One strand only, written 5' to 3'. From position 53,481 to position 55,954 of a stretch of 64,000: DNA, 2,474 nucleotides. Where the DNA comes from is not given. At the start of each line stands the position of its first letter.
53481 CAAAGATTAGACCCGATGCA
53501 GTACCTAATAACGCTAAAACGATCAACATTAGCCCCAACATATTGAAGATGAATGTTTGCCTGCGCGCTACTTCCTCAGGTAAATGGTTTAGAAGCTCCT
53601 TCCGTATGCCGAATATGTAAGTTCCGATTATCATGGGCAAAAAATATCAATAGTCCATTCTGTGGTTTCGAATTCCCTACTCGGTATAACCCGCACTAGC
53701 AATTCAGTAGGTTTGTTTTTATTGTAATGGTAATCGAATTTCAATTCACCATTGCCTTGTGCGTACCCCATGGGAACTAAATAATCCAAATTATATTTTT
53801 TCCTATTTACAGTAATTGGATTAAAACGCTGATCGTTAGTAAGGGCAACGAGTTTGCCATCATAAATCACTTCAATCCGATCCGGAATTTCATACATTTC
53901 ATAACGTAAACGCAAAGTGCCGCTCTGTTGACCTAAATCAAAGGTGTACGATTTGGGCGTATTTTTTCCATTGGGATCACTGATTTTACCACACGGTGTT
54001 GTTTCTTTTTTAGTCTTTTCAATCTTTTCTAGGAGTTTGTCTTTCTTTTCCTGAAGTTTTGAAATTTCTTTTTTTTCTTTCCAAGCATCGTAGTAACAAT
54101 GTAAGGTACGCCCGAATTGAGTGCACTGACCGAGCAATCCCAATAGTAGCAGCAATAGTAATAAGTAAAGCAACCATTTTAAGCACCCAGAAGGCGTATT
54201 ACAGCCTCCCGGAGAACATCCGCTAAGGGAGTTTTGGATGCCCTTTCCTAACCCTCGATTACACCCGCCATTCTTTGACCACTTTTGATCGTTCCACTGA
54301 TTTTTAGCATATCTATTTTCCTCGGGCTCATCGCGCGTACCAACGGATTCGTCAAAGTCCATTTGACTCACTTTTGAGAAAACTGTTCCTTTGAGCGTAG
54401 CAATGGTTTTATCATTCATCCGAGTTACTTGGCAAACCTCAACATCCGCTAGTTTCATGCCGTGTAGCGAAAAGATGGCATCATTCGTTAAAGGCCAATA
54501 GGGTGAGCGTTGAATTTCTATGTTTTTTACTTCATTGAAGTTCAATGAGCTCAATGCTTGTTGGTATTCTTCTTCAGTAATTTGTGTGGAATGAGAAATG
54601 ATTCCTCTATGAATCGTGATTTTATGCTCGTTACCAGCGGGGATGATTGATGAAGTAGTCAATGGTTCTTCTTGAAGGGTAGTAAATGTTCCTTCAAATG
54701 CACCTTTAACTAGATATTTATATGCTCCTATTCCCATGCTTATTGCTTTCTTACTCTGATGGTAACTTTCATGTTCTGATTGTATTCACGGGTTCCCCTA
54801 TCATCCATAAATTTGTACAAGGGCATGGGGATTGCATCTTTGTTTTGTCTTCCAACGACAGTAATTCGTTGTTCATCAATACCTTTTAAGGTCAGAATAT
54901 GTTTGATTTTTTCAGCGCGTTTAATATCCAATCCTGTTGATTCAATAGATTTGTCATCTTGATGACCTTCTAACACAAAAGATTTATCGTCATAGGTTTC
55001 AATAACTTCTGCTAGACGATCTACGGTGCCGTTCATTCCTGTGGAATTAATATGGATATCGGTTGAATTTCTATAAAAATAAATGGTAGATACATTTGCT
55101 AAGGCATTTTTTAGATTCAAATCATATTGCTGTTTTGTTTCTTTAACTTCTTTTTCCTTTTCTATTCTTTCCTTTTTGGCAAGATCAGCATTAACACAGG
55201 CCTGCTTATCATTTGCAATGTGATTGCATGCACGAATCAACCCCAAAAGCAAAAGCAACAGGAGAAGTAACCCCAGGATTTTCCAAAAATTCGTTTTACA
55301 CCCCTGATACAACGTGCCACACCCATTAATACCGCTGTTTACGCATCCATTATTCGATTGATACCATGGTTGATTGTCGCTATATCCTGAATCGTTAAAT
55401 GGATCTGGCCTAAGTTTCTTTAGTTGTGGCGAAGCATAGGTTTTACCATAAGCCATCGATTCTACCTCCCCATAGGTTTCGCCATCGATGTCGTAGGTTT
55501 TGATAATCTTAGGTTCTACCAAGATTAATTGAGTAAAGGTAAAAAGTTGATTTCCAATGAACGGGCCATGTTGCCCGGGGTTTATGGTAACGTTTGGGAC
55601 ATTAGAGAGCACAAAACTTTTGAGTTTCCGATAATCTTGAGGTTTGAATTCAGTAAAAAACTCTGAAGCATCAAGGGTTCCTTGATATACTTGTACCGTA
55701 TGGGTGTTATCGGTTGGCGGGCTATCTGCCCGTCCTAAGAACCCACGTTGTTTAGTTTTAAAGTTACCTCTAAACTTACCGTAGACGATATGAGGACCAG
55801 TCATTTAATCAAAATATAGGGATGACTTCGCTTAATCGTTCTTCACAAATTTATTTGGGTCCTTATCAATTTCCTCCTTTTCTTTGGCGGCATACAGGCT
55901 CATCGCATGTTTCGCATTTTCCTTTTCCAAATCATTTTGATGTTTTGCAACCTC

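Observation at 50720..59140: Ten-gene, translationally coupled operon of uncharacterised membrane/envelope proteins: candidate undescribed system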

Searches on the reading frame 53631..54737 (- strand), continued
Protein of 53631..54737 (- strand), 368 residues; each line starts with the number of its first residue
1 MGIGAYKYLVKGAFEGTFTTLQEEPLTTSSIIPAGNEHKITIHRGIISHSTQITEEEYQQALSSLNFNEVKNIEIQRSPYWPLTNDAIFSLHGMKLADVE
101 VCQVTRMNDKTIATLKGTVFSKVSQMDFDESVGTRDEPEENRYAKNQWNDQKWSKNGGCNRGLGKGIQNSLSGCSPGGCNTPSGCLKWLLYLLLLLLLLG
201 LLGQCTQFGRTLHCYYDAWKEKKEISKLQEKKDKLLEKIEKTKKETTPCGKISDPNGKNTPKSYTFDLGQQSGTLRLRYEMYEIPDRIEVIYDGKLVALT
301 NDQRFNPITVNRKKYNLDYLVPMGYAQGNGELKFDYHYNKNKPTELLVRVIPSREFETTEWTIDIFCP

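Call 53: search_protein_families(library=padloc, max_evalue=0.001, proteins=[L009:9643-10998:+, L009:11001-12548:+, L015:13508-16150:+, L015:16204-18114:+, L015:18104-18943:+, L016:19006-20661:+, L019:17627-19429:+, L019:19426-21006:+, L021:336-3272:-, L018:15763-18480:-])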
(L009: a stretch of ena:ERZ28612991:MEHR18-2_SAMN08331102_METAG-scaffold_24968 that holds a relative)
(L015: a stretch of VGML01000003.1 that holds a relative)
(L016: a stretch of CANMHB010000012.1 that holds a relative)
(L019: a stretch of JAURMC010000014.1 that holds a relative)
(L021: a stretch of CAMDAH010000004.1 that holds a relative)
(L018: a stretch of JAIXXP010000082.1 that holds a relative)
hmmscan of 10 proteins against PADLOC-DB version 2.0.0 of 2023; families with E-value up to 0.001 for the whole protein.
L009:9643-10998:+ (451 aa): 0 families

L009:11001-12548:+ (515 aa): 7 families
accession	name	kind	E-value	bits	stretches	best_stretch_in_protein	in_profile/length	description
PDLC02421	Aga_TIR-PNTD1-PNTD2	-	2.6e-09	34.7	1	6-144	5-142/430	Class I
PDLC05062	PDC-S66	-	1.4e-08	32.5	1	2-67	146-212/282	-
PDLC00426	ThsB1|ThsB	-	1.7e-07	28.8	1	2-89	235-329/352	TIR-like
PDLC00422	ThsB1|ThsB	-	3.7e-07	27.8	1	3-78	39-120/194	TIR-like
PDLC00436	ThsB1|ThsB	-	1.2e-06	26.1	1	4-85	35-120/183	TIR-like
PDLC02012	SAVED5--SAVED_TIR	-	1.6e-06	25.5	1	4-98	13-109/404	-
PDLC00425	ThsB1|ThsB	-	6.9e-05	20.1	1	3-89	250-343/389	TIR-like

L015:13508-16150:+ (880 aa): 0 families

L015:16204-18114:+ (636 aa): 0 families

L015:18104-18943:+ (279 aa): 0 families

L016:19006-20661:+ (551 aa): 0 families

L019:17627-19429:+ (600 aa): 3 families
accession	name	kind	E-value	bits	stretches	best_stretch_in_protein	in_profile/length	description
PDLC04135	mad3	-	2.6e-33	114.1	2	491-588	258-363/374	mads_3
PDLC04140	mad8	-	1.4e-10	39.2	1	375-559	16-238/314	mads_8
PDLC03841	LeoBC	-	0.00089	16.5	0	388-577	79-109/601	-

L019:19426-21006:+ (526 aa): 0 families

L021:336-3272:- (978 aa): 0 families

L018:15763-18480:- (905 aa): 0 families
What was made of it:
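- The apparent MADS hits are ordinary ABC transporters (call 53).
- Tried and rejected: Apparent MADS (mad3/mad8) and AriA hits among neighbours turned out to be ordinary ABC transporters (call 53).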

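Call 100: fold_search(model_id=the predicted structure, library=viral)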
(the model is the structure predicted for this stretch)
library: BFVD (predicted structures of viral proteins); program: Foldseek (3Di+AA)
matches with E <= 10: 1151; with E <= 0.001: 31
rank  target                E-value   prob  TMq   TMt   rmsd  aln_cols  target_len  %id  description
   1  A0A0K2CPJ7            4.9e-08  1.00  0.25  0.10   2.3       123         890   25  Putative major virion structural protein [Brevibacillus phage SecTim467]
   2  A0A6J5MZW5            1.6e-07  1.00  0.26  0.22   3.2       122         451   23  Uncharacterized protein [uncultured Caudovirales phage]
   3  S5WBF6                2.4e-06  1.00  0.25  0.09   1.7       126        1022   23  PA14 domain-containing protein [Pseudomonas phage PaBG]
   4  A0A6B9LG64            3.6e-06  1.00  0.24  0.15   4.3       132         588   18  Uncharacterized protein [Flavobacterium phage vB_FspS_tant8-1]
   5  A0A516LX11            1.1e-05  1.00  0.24  0.20   4.5       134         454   21  (no name in the UniProt tables at hand)
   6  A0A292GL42            1.8e-05  0.99  0.21  0.07  30.5       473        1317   10  (no name in the UniProt tables at hand)
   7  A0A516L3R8            2.8e-05  1.00  0.23  0.21  10.3       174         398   15  (no name in the UniProt tables at hand)
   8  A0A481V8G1            3.3e-05  1.00  0.21  0.47  22.1       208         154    9  Transmembrane domain protein [Halobacterium phage ChaoS9]
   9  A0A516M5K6            4.3e-05  1.00  0.23  0.26   9.3       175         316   17  (no name in the UniProt tables at hand)
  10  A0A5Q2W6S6            4.3e-05  1.00  0.22  0.26  10.2       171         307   14  (no name in the UniProt tables at hand)
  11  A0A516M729            6.7e-05  1.00  0.21  0.17  11.0       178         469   16  (no name in the UniProt tables at hand)
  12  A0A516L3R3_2          8.7e-05  1.00  0.24  0.12   4.2       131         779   14  (no name in the UniProt tables at hand)
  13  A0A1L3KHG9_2          1.1e-04  0.89  0.16  0.07  29.1       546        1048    7  (no name in the UniProt tables at hand)
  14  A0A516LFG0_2          1.7e-04  1.00  0.22  0.09   5.6       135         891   16  (no name in the UniProt tables at hand)
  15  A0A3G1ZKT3            1.9e-04  1.00  0.22  0.41  15.9       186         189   12  Transmembrane domain protein [Halobacterium phage phiH]
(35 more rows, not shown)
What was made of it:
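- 53631..54737 (-): g6: paralog of g5 with the same N-terminal domain and TM, but a different C-terminal periplasmic beta-sandwich (about 53640-53990) bounded by two invariant Cys. Foldseek vs BFVD: phage virion proteins at E 5e-8, rmsd 1.7-2.3 A, 23-25% identity (call 100).
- The g6 C-terminal domain is a beta-sandwich shared with phage virion proteins (call 100). The g6 domain is shared with phage virion proteins (call 100).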

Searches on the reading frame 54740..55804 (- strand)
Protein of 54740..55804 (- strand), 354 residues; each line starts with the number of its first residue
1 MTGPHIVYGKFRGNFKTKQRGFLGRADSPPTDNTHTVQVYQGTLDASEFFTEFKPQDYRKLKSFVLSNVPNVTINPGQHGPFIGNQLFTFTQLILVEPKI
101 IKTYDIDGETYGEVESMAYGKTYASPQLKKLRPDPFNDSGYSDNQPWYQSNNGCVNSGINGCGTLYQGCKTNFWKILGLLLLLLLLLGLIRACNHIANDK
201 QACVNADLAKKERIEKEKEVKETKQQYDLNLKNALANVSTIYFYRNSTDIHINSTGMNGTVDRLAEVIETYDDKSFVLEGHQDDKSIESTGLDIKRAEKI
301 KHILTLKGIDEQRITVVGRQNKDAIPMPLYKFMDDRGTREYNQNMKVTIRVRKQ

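Call 4: search_protein_families(library=pfam, max_evalue=0.1, proteins=[window:54740-55804:-])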
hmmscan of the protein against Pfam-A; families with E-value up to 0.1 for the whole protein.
window:54740-55804:- (354 aa): 2 families
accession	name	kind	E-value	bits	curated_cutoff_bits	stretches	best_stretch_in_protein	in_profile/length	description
PF00691.25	OmpA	-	8.5e-07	29.7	27.2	1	242-323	1-83/98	OmpA family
PF13567.11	DUF4131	-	0.056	13.6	31.6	0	171-234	29-93/165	Domain of unknown function (DUF4131)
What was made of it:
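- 54740..55804 (-): g5: bitopic protein. It has an N-terminal ~130-aa beta domain (cytoplasmic by inference), a Cys/Gly linker, one TM, a coiled coil and a C-terminal OmpA-like domain (about 54836-55081). OmpA PF00691 at 8.5e-7, 29.7 bits, above the cutoff (call 4).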

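Call 5: search_protein_families(library=padloc, max_evalue=0.1, proteins=[window:54740-55804:-])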
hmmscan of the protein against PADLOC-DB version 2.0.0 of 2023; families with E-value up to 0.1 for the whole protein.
window:54740-55804:- (354 aa): 0 families

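Call 6: search_protein_families(library=ncbifam, max_evalue=0.1, proteins=[window:54740-55804:-])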
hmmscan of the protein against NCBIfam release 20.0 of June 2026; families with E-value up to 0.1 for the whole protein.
window:54740-55804:- (354 aa): 11 families
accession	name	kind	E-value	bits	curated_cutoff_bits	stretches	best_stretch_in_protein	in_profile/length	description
NF053611.1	YiaD_Gzip_OmpA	equivalog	1.9e-08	34.3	175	1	216-322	85-184/206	YiaD family glycine zipper/OmpA-like lipoprotein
TIGR02802.1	Pal_lipo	equivalog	7.4e-08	32.4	125.35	1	241-317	2-77/104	peptidoglycan-associated lipoprotein Pal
NF053585.1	OMP_LP_YfiB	equivalog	1.6e-05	24.9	128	1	189-323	19-139/163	outer membrane lipoprotein YfiB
NF053613.1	OMP_toxin_LptF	equivalog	2.6e-05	24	400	1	211-349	117-245/256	lipotoxin F family OmpA-related lipoprotein LptF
NF008067.1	PRK10802.1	equivalog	5.4e-05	23.1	261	1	175-319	5-146/171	peptidoglycan-associated lipoprotein Pal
NF006541.1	PRK09038.1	equivalog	0.0003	20.5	283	1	259-325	158-229/253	flagellar motor protein MotD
TIGR03350.1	type_VI_ompA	equivalog_domain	0.00083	19.3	139.8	1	255-325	43-118/137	type VI secretion system protein TssL, long form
TIGR03789.1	pdsO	hypoth_equivalog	0.002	17.9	152.2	1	206-316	100-215/243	sortase-associated OmpA-like protein PdsO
NF052230.1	T9SS_PorE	exception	0.0025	16.1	600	1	211-321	485-596/648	PorE family type IX secretion system protein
NF045787.1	OmpABordt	equivalog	0.033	13.8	200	1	260-325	103-170/194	outer membrane protein OmpA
NF051466.1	MSP1_alpha_C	equivalog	0.054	13.1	125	1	154-243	46-128/224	major surface protein MSP1 subunit alpha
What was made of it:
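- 54740..55804 (-): Pal/YiaD/MotD-type hits in NCBIfam (call 6).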

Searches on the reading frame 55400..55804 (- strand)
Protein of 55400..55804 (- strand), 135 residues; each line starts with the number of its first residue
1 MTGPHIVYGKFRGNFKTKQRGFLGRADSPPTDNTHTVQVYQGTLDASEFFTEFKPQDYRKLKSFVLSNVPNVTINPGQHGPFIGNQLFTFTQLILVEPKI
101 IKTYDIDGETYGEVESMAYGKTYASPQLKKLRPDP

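Call 87: search_solved_structures(query=A11, max_evalue=5, show_alignments=0)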
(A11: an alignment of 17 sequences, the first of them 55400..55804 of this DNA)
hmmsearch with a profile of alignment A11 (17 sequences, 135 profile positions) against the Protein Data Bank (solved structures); distinct sequences matched with E-value up to 5: 0.
